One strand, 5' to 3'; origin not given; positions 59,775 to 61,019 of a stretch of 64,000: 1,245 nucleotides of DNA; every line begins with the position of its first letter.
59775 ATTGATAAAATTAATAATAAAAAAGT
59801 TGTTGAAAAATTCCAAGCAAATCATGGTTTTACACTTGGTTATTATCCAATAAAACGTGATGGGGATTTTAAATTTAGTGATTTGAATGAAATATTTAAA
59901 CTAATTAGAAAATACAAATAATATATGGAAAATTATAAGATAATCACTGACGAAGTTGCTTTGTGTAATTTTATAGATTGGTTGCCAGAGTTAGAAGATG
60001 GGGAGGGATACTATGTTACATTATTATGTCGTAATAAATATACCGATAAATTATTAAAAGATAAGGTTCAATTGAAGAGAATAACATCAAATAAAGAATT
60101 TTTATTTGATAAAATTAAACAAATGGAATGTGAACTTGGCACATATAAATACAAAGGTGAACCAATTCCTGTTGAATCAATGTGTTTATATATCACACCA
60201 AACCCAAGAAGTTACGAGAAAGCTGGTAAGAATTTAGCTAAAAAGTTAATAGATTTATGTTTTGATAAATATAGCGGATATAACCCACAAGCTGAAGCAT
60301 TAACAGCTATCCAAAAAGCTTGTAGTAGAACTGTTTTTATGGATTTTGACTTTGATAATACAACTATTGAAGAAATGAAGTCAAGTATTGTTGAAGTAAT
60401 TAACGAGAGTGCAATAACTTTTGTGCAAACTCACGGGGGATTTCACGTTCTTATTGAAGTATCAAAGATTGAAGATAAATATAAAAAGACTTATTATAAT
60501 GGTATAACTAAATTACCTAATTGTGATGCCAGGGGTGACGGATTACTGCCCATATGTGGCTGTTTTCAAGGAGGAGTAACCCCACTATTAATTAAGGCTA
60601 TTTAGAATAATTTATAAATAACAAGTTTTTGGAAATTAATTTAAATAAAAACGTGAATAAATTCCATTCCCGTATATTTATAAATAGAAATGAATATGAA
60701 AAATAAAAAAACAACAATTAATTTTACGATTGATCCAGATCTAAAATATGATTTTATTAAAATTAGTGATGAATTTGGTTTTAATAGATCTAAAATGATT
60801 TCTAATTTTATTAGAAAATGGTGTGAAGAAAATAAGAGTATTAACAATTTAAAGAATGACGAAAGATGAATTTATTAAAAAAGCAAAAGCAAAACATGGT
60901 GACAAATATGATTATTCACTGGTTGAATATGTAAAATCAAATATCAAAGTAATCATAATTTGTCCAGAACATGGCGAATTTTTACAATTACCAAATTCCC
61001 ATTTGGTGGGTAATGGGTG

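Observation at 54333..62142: Two free-standing repeat-armed PD-(D/E)xK nucleases, one with an RHH gene overlapping its start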

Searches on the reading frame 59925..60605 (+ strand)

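Call 3: search_protein_families(library=pfam, proteins=[window:59925-60605:+], max_evalue=1)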
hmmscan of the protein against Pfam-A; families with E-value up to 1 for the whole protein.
window:59925-60605:+ (226 aa): 1 family
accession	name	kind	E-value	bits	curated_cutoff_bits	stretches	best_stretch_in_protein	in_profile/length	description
PF10473.14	CENP-F_leu_zip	-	0.053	14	34.5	1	41-77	3-39/140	Leucine-rich repeats of kinetochore protein Cenp-F/LEK1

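Call 4: search_protein_families(library=phrogs, proteins=[window:59925-60605:+], max_evalue=0.01)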
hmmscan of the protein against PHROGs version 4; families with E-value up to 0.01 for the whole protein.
window:59925-60605:+ (226 aa): 0 families

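Call 109: search_protein_families(library=padloc, proteins=[window:59925-60605:+], max_evalue=0.01)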
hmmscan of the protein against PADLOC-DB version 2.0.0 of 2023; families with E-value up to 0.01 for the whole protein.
window:59925-60605:+ (226 aa): 1 family
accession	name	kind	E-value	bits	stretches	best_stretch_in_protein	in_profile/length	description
PDLC00280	PtuA1|PtuA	-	0.0076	13.3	1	91-184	184-274/445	AAA ATPase domain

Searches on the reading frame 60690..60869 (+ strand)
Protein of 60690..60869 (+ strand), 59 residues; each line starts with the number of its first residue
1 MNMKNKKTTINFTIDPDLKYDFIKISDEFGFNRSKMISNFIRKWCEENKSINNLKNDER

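Call 3: search_protein_families(library=pfam, proteins=[window:60690-60869:+], max_evalue=1)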
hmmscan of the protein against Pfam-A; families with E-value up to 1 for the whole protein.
window:60690-60869:+ (59 aa): 1 family
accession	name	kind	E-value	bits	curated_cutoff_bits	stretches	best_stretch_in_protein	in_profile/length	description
PF04221.18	RelB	-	0.033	14.6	22.4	1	9-43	3-37/82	RelB antitoxin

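Call 4: search_protein_families(library=phrogs, proteins=[window:60690-60869:+], max_evalue=0.01)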
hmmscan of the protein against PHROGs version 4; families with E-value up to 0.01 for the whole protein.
window:60690-60869:+ (59 aa): 2 families
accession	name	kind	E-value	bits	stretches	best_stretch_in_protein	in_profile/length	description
phrog_582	-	transcription regulation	0.00018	22.8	1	1-53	51-103/105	Arc-like repressor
phrog_876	-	transcription regulation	0.0059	17.2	1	4-55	64-115/239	transcriptional repressor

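Call 5: search_protein_families(library=ncbifam, proteins=[window:60690-60869:+], max_evalue=1)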
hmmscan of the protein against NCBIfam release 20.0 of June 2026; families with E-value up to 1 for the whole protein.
window:60690-60869:+ (59 aa): 5 families
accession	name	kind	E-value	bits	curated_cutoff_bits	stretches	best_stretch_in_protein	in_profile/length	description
TIGR02384.1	RelB_DinJ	subfamily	0.0017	18.6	45.65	1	8-49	4-45/85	type II toxin-antitoxin system RelB/DinJ family antitoxin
NF010706.0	PRK14108.1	equivalog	0.014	13.1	724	1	5-48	476-518/986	bifunctional [glutamine synthetase] adenylyltransferase/[glutamine synthetase]-adenylyl-L-tyrosine phosphorylase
NF010256.0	PRK13702.1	subfamily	0.059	13.4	87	1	7-48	41-82/85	replication regulatory protein RepA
TIGR02477.1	PFKA_PPi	equivalog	0.088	11.3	587.95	1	10-51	196-236/539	diphosphate--fructose-6-phosphate 1-phosphotransferase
NF005482.0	PRK07085.1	subfamily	0.1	11.1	446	1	12-45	204-236/558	diphosphate--fructose-6-phosphate 1-phosphotransferase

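Call 29: find_homologous_proteins(query=window:60690-60869:+, max_evalue=0.001)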
Query window:60690-60869:+ (59 aa): 11 proteins with E <= 0.001 among 11 candidates.
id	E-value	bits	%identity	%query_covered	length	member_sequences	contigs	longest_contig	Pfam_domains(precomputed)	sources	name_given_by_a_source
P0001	4.5e-30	119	100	97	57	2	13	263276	-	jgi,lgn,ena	-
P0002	1.8e-24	102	86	95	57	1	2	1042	-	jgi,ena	-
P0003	7.4e-24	100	84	97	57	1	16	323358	-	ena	-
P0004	7.5e-24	100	84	95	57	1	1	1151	-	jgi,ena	-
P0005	1.6e-23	99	82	97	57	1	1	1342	-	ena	-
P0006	7.1e-21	91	79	97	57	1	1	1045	-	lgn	-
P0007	2.3e-20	89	77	95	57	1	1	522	PF10723.16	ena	-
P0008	4.6e-20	88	79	97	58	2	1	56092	-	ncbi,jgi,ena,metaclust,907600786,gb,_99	metaclust:\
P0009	4.7e-18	82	81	90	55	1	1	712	-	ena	-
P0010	1.5e-15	74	71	95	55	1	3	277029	-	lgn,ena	-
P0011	9.6e-11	59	64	95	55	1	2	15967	-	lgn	-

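Call 31: find_encoding_contigs(protein=P0003, flank=4000, max_places=4)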
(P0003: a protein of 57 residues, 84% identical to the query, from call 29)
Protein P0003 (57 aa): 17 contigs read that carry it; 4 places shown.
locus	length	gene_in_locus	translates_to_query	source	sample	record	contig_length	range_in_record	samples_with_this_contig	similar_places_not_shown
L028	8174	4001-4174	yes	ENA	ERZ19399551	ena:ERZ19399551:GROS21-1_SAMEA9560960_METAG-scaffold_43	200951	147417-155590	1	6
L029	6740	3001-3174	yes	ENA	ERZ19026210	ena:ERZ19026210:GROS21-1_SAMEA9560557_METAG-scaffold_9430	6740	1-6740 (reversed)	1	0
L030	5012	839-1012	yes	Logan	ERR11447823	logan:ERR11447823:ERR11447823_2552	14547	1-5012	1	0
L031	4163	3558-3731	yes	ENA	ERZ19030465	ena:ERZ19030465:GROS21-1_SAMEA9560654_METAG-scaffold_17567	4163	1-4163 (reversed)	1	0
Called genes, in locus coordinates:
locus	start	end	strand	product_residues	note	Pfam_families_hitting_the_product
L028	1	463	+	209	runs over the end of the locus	PF01832:Glucosaminidase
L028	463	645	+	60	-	-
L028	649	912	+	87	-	-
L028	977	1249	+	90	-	-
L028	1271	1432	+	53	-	-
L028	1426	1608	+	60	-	-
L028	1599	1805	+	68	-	-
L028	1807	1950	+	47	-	-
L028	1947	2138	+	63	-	-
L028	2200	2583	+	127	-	-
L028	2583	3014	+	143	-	-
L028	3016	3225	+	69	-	-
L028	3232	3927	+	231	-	-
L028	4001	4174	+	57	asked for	-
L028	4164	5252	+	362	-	PF14528:LAGLIDADG_3 (faint)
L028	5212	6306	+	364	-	PF10127:RlaP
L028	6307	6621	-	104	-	PF10544:T5orf172, PF13455:MUG113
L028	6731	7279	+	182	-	PF26211:Phage_phiTE_072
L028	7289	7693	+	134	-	-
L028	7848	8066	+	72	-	-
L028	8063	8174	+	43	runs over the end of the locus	-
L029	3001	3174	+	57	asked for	-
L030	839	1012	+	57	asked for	-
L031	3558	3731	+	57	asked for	-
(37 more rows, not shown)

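Call 32: find_encoding_contigs(protein=P0010, flank=4000, max_places=3)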
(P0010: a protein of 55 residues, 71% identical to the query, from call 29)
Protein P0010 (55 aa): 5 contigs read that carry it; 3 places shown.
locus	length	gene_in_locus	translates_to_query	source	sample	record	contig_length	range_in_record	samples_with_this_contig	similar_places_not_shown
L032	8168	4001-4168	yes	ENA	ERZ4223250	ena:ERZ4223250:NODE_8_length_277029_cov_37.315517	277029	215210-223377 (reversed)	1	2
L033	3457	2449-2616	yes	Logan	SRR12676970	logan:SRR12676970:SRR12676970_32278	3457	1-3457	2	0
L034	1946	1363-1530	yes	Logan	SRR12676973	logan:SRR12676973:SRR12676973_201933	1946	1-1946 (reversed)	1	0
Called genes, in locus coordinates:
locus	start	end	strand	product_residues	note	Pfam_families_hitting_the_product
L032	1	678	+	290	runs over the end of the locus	-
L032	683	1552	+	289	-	-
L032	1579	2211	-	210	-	-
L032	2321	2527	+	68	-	-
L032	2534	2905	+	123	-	-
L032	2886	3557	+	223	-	-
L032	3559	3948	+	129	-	-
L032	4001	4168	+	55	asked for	-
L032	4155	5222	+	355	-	PF05265:DUF723, PF14311:DUF4379 (faint), PF05265:DUF723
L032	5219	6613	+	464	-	PF10127:RlaP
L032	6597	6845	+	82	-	-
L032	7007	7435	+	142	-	-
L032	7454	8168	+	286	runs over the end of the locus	-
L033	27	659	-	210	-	-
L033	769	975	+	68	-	-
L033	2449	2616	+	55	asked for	-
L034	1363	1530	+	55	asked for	-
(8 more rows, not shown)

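Call 33: find_encoding_contigs(protein=P0011, flank=4000, max_places=3)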
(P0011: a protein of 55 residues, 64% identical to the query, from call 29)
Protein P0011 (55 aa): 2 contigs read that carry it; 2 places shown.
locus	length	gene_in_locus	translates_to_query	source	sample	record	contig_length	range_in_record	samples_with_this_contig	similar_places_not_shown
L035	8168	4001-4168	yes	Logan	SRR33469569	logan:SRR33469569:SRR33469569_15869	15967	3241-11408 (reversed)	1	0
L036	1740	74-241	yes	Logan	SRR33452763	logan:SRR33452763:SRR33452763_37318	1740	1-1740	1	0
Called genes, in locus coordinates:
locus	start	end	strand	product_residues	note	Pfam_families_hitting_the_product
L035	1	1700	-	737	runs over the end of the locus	PF01434:Peptidase_M41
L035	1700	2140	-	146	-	PF00293:NUDIX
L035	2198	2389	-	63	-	-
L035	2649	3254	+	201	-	-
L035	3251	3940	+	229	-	-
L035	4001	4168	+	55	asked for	-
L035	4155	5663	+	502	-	PF05265:DUF723, PF14311:DUF4379 (faint), PF05265:DUF723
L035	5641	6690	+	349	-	PF10127:RlaP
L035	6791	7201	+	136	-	-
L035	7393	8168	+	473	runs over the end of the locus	PF09603:Fib_succ_major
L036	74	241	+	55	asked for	-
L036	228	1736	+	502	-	PF05265:DUF723, PF14311:DUF4379 (faint), PF05265:DUF723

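Call 70: search_protein_families(library=pfam, proteins=[L028:4164-5249:+, L032:4155-5219:+, L035:4155-5660:+], max_evalue=0.1)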
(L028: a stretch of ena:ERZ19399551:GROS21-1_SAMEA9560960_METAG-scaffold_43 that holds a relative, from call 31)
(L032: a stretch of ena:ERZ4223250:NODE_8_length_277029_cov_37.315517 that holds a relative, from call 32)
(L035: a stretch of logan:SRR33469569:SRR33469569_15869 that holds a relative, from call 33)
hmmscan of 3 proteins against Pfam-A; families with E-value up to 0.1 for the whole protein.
L028:4164-5249:+ (362 aa): 4 families
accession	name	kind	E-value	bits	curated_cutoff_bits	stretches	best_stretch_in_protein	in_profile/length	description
PF14528.11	LAGLIDADG_3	-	1e-07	32.5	22.5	1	168-243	2-75/82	LAGLIDADG-like domain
PF19575.5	HTH_58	-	0.0028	18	23.8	1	307-356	11-60/62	Helix-turn-helix domain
PF03374.19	ANT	-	0.027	15.3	25.3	1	19-72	21-77/108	Phage antirepressor protein KilAC domain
PF13518.12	HTH_28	-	0.043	14.3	25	0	314-347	4-37/52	Helix-turn-helix domain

L032:4155-5219:+ (355 aa): 4 families
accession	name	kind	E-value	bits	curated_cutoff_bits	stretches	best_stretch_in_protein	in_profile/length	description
PF14311.12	DUF4379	-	5.7e-07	30.1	24.5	1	216-247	23-55/56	Probable Treble clef zinc finger domain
PF05265.19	DUF723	-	1.8e-05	25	20.9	0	20-42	19-41/60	Protein of unknown function (DUF723)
PF21817.3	CapR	-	0.012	16.2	24.2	1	6-52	4-52/67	CapR homology domain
PF15777.11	Anti-TRAP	-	0.047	14.1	32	0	216-247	9-38/59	Tryptophan RNA-binding attenuator protein inhibitory protein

L035:4155-5660:+ (502 aa): 5 families
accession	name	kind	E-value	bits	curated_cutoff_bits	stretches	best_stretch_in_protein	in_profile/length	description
PF05265.19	DUF723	-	1.1e-12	48.1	20.9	2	213-254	18-60/60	Protein of unknown function (DUF723)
PF14311.12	DUF4379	-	6.8e-10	39.4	24.5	3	99-128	25-55/56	Probable Treble clef zinc finger domain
PF23545.1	Zn_ribbon_HMPTM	-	0.00046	20.1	27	0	36-42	33-39/45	HMPTM N-terminal zinc ribbon domain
PF21817.3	CapR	-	0.0024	18.4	24.2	0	139-191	4-67/67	CapR homology domain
PF13475.11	DUF4116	-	0.021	14.8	24.9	0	126-154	19-46/49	Domain of unknown function (DUF4116)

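Call 72: find_related_loci(query=A2, collection=viral_contigs, flank=4000)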
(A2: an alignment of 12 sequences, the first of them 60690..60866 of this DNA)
Query A2 (59 aa) in viral_contigs; peptide patterns used: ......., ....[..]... (x = any residue, [..] = any of these).
193 stretches matched a pattern, but none encodes a relative of the query by tblastn (E <= 1e-3).

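Call 78: search_solved_structures(query=A2, max_evalue=10, show_alignments=3)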
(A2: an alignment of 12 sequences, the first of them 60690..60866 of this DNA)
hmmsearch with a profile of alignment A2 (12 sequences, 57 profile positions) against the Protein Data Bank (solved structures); distinct sequences matched with E-value up to 10: 6.
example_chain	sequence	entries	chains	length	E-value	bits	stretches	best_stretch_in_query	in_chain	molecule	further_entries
3f02_A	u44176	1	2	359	0.42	13.8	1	17-52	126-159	Neuroserpin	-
3fgq_A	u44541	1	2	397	0.56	13.4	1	17-52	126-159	Neuroserpin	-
3he4_B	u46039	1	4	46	0.57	13.3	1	29-55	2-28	SYNZIP5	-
3f5n_A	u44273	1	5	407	0.58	13.3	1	17-52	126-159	Neuroserpin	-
9hcj_J0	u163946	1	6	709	0.61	13.2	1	22-50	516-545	Nuclear pore protein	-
9lew_A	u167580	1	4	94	0.86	12.8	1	12-44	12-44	DNA-damage-inducible protein J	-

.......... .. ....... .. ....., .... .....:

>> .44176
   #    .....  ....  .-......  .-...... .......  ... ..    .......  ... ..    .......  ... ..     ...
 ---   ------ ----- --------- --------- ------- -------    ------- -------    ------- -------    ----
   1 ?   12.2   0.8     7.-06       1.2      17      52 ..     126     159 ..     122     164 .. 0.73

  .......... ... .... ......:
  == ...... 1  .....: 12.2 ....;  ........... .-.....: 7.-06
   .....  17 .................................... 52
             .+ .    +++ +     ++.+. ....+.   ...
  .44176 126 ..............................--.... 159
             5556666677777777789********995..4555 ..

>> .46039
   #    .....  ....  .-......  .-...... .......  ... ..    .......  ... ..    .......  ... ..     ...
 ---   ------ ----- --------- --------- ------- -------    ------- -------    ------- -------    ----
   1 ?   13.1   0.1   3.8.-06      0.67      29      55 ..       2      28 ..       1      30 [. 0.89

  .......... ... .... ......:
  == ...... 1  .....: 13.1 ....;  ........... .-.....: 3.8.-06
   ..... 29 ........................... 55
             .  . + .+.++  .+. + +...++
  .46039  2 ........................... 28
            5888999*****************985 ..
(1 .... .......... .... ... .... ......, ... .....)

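Call 79: search_protein_families(library=pfam, alignment_id=A2, max_evalue=0.1)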
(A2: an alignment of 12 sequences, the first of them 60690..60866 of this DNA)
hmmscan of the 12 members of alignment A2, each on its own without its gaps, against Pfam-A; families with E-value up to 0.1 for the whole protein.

A. member 1, window:60690-60866:+ (59 aa): 1 family
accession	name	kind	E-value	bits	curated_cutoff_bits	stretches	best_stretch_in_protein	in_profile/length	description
PF04221.18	RelB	-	0.033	14.6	22.4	1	9-43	3-37/82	RelB antitoxin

B. families by the number of members that match (of 12 scanned): 11 families
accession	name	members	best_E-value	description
PF04221.18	RelB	7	0.0057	RelB antitoxin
PF19839.5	RHH_9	7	0.0057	Ribbon-helix-helix protein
PF06116.17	RinB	4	0.068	Transcriptional activator RinB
PF10723.15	RepB-RCR_reg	3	0.04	Replication regulatory protein RepB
PF12651.13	RHH_3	2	0.0025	Ribbon-helix-helix domain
PF17424.7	DUF5411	2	0.05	Family of unknown function (DUF5411)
PF01402.27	RHH_1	1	0.024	Ribbon-helix-helix protein, copG family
PF19891.5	DUF6364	1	0.025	Family of unknown function (DUF6364)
PF13320.12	GH123_cat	1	0.083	Glycoside hydrolase 123, catalytic domain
PF23324.1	DUF7086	1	0.089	Domain of unknown function (DUF7086)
PF03646.20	FlaG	1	0.09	FlaG protein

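Call 93: find_encoding_contigs(protein=P0005, flank=2000, max_places=2)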
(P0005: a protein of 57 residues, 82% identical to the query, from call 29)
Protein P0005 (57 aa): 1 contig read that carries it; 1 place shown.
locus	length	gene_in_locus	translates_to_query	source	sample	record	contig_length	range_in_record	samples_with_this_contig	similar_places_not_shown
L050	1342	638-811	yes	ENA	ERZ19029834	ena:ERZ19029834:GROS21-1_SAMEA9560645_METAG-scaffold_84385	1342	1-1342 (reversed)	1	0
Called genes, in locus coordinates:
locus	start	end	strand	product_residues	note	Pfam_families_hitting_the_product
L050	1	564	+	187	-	?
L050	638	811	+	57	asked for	-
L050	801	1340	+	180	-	?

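Call 94: find_encoding_contigs(protein=P0006, flank=2000, max_places=2)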
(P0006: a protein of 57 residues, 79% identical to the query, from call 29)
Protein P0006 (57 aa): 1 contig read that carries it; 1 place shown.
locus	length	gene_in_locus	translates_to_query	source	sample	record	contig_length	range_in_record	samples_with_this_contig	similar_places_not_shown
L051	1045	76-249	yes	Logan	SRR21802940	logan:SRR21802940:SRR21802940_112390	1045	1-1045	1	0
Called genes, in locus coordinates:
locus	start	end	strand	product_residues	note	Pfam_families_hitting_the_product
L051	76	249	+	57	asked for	-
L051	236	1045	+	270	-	?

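Call 109: search_protein_families(library=padloc, proteins=[window:60696-60869:+], max_evalue=0.01)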
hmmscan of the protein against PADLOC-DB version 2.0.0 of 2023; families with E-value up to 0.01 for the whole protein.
window:60696-60869:+ (57 aa): 0 families
